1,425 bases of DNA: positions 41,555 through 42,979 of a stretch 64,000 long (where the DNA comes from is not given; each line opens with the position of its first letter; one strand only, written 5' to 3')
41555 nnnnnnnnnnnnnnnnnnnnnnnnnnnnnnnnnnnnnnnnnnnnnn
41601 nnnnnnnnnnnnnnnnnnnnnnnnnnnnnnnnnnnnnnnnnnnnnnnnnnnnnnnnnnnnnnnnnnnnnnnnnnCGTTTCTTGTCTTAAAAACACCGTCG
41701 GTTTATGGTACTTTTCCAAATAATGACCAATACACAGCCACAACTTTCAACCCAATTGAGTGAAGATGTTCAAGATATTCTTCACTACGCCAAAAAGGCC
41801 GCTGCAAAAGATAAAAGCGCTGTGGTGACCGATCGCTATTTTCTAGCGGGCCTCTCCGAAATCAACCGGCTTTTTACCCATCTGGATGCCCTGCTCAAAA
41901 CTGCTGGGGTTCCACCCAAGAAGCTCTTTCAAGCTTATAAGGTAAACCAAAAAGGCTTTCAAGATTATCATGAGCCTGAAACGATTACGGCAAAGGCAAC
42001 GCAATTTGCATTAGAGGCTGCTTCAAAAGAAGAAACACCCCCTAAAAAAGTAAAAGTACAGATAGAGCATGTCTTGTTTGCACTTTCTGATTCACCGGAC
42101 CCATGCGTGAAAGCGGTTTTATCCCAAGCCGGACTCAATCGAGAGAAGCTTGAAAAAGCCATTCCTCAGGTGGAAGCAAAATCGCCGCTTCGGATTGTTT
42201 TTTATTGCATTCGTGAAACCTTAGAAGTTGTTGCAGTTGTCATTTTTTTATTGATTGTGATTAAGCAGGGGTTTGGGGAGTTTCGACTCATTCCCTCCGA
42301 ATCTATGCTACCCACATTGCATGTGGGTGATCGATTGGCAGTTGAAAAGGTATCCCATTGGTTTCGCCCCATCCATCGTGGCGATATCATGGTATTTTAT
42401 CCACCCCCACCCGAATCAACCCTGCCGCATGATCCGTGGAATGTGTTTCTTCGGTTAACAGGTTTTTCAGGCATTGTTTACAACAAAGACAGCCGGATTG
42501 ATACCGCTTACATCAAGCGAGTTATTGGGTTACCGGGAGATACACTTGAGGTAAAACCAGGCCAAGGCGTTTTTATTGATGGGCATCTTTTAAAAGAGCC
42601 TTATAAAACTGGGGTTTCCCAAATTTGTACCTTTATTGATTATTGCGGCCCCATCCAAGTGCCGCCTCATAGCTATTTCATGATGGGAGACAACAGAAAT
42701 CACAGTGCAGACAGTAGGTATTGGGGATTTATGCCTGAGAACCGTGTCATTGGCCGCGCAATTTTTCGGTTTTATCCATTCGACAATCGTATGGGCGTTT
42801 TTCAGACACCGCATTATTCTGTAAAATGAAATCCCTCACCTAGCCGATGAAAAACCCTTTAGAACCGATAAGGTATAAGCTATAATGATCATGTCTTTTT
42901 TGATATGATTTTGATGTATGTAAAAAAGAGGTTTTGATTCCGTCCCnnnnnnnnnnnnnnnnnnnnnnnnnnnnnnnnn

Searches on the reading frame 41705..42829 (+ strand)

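Call 47: search_protein_families(library=pfam, proteins=[window:41705-42829:+], max_evalue=0.01)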
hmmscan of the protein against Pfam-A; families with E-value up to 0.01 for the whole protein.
window:41705-42829:+ (374 aa): 2 families
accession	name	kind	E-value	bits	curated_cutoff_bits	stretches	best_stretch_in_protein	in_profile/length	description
PF10502.14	Peptidase_S26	-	4e-42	144.4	22.9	1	170-357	2-168/168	Signal peptidase, peptidase S26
PF02861.25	Clp_N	-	0.00064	20.3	20.7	1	118-155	13-50/53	Clp amino terminal domain, pathogenicity island component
